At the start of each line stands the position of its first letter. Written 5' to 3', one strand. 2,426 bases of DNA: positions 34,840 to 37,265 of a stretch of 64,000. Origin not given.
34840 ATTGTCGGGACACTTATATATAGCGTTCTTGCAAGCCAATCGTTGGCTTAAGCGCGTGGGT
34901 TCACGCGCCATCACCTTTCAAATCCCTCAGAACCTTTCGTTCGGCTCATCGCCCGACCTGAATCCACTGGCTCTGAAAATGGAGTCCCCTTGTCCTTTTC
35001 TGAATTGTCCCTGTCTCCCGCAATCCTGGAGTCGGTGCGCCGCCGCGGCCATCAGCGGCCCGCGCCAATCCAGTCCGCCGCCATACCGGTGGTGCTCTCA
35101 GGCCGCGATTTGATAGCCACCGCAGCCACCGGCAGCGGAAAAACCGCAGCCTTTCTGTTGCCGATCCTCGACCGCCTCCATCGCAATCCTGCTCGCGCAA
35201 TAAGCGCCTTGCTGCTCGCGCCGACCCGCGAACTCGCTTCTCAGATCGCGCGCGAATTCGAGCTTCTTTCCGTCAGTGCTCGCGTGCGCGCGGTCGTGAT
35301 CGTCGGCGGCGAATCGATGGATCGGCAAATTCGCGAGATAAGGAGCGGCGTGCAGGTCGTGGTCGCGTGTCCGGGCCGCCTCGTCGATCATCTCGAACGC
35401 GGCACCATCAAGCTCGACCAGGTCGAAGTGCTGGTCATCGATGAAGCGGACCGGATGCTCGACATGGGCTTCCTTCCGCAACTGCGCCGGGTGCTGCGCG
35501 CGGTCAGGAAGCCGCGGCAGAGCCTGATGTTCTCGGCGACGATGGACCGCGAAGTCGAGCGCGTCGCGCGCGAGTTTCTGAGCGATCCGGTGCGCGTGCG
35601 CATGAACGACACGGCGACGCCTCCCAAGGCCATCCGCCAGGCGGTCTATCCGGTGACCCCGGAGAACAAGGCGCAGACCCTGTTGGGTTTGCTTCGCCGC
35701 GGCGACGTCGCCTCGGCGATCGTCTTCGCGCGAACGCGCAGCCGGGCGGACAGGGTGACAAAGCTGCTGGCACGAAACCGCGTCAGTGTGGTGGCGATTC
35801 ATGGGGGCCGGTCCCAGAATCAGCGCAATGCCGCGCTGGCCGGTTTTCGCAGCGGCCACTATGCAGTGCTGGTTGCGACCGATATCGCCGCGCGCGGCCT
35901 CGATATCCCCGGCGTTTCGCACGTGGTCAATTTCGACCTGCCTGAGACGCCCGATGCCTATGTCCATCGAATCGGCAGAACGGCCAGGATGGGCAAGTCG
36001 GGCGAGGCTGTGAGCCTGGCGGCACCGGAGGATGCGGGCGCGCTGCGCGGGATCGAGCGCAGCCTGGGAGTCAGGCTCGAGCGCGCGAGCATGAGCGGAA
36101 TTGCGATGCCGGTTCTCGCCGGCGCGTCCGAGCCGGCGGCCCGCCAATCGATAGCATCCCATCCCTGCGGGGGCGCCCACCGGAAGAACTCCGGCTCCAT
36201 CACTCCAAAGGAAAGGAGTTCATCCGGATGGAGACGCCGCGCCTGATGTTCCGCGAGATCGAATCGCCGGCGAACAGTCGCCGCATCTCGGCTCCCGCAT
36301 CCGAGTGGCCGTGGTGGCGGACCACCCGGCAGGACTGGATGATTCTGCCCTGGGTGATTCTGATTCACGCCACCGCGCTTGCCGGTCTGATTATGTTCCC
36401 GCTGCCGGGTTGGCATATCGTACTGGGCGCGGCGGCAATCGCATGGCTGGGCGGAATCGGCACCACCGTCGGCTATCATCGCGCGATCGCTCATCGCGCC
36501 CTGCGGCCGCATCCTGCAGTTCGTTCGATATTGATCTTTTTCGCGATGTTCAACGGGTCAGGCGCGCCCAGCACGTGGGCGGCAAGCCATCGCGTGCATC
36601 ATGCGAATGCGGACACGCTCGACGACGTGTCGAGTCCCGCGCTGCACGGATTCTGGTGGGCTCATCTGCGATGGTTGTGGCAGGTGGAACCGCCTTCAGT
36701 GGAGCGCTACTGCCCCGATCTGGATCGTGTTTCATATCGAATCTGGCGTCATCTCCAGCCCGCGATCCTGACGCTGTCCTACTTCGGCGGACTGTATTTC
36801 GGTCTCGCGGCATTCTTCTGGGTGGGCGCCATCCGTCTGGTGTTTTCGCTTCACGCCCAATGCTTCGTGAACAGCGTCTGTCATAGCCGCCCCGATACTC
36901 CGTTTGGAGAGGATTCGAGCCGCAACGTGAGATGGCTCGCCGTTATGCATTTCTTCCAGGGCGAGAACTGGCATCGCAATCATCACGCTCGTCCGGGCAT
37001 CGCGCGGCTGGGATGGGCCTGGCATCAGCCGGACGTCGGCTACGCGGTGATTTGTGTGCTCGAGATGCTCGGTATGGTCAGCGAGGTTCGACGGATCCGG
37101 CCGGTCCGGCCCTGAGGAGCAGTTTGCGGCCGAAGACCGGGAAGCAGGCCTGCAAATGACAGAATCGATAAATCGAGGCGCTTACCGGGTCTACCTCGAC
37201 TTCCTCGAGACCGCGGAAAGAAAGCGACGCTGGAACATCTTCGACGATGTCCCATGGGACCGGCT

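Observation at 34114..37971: Compact cold-adaptation-type gene cluster: RRM RNA-binding protein, small CxxC protein, DEAD-box helicase with long leader, membrane delta-9 desaturase and soluble acyl-ACP desaturase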

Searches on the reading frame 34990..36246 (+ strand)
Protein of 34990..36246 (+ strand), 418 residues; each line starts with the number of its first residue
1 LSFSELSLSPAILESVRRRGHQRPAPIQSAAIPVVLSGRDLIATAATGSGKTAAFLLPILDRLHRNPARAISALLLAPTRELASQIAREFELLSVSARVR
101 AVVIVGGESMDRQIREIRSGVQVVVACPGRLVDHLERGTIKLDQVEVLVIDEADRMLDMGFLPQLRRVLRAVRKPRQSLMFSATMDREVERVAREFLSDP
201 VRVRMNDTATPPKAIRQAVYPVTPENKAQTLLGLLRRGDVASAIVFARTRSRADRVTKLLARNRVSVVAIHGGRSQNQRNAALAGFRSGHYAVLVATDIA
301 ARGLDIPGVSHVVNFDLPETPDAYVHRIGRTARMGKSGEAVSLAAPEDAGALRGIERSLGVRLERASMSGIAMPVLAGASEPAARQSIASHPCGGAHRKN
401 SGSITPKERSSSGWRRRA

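Call 3: search_protein_families(library=pfam, proteins=[window:34990-36246:+], max_evalue=0.01)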
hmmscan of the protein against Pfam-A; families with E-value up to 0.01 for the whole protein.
window:34990-36246:+ (418 aa): 5 families
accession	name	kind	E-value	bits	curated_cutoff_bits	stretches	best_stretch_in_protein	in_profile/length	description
PF00270.35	DEAD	-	1.4e-50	171.7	26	1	26-192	2-167/167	DEAD/DEAH box helicase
PF00271.37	Helicase_C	-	1.3e-32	112.8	23.5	1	227-335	2-110/110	Helicase conserved C-terminal domain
PF04851.21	ResIII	-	2.5e-11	44.2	22.5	1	39-187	24-164/164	Type III restriction enzyme, res subunit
PF13401.12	AAA_22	-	2.3e-05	25.2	27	1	41-171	8-110/130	AAA domain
PF13604.12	AAA_30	-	0.0015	18.7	27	1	28-175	6-115/191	AAA domain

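Call 4: search_protein_families(library=ncbifam, proteins=[window:34990-36246:+], max_evalue=0.01)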
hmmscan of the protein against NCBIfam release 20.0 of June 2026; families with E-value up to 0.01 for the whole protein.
window:34990-36246:+ (418 aa): 54 families (the best 25 are shown)
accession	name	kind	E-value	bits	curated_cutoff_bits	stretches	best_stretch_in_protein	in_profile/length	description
NF053631.1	RNA_helic_CshA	equivalog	2.6e-119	398.9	646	1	3-369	1-366/434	degradosome RNA helicase CshA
NF008744.0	PRK11776.1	equivalog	1.4e-111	373.3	524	1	2-369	5-371/460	ATP-dependent RNA helicase DbpA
NF053710.1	RNA_heli_RhlE2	exception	2.3e-111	373.2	925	1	1-375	1-384/635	RNA helicase RhlE2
NF007882.0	PRK10590.1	equivalog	4.1e-110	368.8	743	1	1-388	1-394/456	ATP-dependent RNA helicase RhlE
NF008394.0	PRK11192.1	equivalog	1.4e-104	350.4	507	1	1-366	3-373/441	ATP-dependent RNA helicase SrmB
NF053636.1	DDHlcsCsdAPsy1082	equivalog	2.7e-102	342.9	890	1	1-372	3-375/512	DEAD/DEAH box helicase CsdA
NF053711.1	RNA_heli_RhlE1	exception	7.3e-102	341.3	750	1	1-367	1-371/434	RNA helicase RhlE1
NF002340.1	PRK01297.1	equivalog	6.3e-94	314.8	564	1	2-362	2-371/372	ATP-dependent RNA helicase RhlB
NF008642.0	PRK11634.1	equivalog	1.6e-89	301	989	1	2-362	7-367/628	DEAD/DEAH family ATP-dependent RNA helicase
NF003419.0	PRK04837.1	equivalog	3.9e-87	292.7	588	1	2-363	10-379/424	ATP-dependent RNA helicase RhlB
NF003390.0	PRK04537.1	equivalog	1.2e-83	282.1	732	1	2-362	10-379/572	ATP-dependent RNA helicase RhlB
TIGR01389.1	recQ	equivalog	2.4e-24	85.7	640.2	1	20-350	10-334/591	DNA helicase RecQ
NF010337.0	PRK13766.1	equivalog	2e-23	82.5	610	2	235-345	361-478/781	Hef nuclease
TIGR04121.1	DEXH_lig_assoc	equivalog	3.1e-18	64.9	850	1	23-341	13-354/804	ligase-associated DNA damage response DEXH box helicase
TIGR03817.1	DECH_helic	hypoth_equivalog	4.5e-17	61.6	874.1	1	9-344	22-383/742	helicase/secretion neighborhood putative DEAH-box helicase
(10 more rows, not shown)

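Call 8: find_encoding_contigs(protein=window:34990-36246:+, flank=10000, max_places=6)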
Protein window:34990-36246:+ (418 aa): 2 contigs read that carry it; 2 places shown.
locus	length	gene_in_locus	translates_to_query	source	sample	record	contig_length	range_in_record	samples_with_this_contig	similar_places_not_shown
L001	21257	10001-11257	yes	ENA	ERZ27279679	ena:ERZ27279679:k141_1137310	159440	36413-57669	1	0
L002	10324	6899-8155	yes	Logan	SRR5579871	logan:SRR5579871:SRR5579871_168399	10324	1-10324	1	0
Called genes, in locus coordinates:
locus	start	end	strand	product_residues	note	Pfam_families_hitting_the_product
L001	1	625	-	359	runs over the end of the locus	PF00296:Bac_luciferase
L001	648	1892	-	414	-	PF00464:SHMT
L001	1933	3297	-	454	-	PF07992:Pyr_redox_2 (faint)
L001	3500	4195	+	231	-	-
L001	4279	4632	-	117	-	-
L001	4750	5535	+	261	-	PF02673:BacA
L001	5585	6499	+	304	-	PF00892:EamA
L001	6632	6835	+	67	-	PF09360:zf-CDGSH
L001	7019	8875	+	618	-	PF13231:PMT_2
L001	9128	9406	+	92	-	PF00076:RRM_1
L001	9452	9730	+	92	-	-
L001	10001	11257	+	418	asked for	PF00270:DEAD, PF04851:ResIII, PF13401:AAA_22 (faint), PF00271:Helicase_C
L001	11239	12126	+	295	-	PF00487:FA_desaturase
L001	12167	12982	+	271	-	PF03405:FA_desaturase_2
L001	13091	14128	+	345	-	PF09140:MipZ (weak), PF10609:ParA, PF13614:AAA_31 (weak), PF01656:CbiA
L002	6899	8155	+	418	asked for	PF00270:DEAD, PF04851:ResIII, PF13401:AAA_22 (faint), PF00271:Helicase_C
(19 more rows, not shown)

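Call 69: search_solved_structures(query=window:34990-36246:+, max_evalue=1e-60)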
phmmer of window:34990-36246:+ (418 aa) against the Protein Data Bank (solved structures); distinct sequences matched with E-value up to 1e-60: 50.
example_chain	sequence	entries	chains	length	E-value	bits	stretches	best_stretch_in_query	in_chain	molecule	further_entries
5ivl_B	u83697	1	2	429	2.4e-89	303.5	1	2-367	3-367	DEAD-box ATP-dependent RNA helicase CshA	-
2i4i_A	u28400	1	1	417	1.7e-81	277.7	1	2-343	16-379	ATP-dependent RNA helicase DDX3X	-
7liu_A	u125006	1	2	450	2.3e-81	277.2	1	2-343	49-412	ATP-dependent RNA helicase DDX3X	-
5e7i_B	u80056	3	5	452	2.4e-81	277.2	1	2-343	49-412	ATP-dependent RNA helicase DDX3X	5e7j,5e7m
6o5f_A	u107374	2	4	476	2.9e-81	276.9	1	2-343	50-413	ATP-dependent RNA helicase DDX3X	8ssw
6cz5_A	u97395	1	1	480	1.5e-80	274.6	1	2-343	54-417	ATP-dependent RNA helicase DDX3X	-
9e2c_A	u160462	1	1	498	1.7e-80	274.4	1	2-343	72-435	Isoform 2 of ATP-dependent RNA helicase DDX3X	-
2db3_A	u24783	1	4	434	4.6e-80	273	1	3-352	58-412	ATP-dependent RNA helicase vasa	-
4pxa_A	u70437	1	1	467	4.9e-80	272.9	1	2-343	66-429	ATP-dependent RNA helicase DDX3X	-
8ark_A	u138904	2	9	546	2.3e-79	270.7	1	3-350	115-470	ATP-dependent RNA helicase DBP2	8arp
4kbf_A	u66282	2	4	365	7e-77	262.5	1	1-366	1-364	Heat resistant RNA dependent ATPase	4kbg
4d25_A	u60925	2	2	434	3.1e-75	257.1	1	2-346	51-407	BMVLG PROTEIN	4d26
4nho_A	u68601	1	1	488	4.3e-75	256.6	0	2-172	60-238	Probable ATP-dependent RNA helicase DDX23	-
8dpe_A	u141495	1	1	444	5.7e-75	256.2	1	2-359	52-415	ATP-dependent RNA helicase DDX42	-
1hv8_A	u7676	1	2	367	1.1e-74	255.2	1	1-365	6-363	PUTATIVE ATP-DEPENDENT RNA HELICASE MJ0669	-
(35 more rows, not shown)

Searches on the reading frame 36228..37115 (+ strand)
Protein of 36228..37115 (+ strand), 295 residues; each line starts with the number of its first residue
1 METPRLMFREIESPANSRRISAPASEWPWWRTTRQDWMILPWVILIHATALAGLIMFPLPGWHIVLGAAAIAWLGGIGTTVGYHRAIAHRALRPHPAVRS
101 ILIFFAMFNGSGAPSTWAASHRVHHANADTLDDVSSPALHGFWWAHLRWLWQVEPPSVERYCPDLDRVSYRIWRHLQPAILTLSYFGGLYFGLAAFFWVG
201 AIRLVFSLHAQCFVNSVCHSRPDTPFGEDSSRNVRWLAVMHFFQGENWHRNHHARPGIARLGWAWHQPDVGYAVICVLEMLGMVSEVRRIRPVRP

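Call 3: search_protein_families(library=pfam, proteins=[window:36228-37115:+], max_evalue=0.01)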
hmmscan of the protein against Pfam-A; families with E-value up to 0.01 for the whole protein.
window:36228-37115:+ (295 aa): 1 family
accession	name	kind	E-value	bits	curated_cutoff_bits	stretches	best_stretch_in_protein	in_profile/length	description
PF00487.30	FA_desaturase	-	1.7e-14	54.7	29.7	1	60-259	1-227/253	Fatty acid desaturase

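Call 4: search_protein_families(library=ncbifam, proteins=[window:36228-37115:+], max_evalue=0.01)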
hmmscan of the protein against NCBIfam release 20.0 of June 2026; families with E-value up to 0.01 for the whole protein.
window:36228-37115:+ (295 aa): 1 family
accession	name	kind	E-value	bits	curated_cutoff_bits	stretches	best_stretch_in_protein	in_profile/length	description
NF049918.1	DesA_fam_desat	equivalog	5.1e-22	78.5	400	1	58-292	4-244/385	DesA family fatty acid desaturase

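Call 41: search_solved_structures(query=window:36228-37115:+, max_evalue=0.01, show_alignments=1)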
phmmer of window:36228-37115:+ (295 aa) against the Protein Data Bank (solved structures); distinct sequences matched with E-value up to 0.01: 2.
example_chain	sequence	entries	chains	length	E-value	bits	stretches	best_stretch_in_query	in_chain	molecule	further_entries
4ymk_A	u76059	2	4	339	1.2e-11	47.3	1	37-288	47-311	Acyl-CoA desaturase 1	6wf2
4zyo_A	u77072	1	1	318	1.3e-11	47.2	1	37-287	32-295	Acyl-CoA desaturase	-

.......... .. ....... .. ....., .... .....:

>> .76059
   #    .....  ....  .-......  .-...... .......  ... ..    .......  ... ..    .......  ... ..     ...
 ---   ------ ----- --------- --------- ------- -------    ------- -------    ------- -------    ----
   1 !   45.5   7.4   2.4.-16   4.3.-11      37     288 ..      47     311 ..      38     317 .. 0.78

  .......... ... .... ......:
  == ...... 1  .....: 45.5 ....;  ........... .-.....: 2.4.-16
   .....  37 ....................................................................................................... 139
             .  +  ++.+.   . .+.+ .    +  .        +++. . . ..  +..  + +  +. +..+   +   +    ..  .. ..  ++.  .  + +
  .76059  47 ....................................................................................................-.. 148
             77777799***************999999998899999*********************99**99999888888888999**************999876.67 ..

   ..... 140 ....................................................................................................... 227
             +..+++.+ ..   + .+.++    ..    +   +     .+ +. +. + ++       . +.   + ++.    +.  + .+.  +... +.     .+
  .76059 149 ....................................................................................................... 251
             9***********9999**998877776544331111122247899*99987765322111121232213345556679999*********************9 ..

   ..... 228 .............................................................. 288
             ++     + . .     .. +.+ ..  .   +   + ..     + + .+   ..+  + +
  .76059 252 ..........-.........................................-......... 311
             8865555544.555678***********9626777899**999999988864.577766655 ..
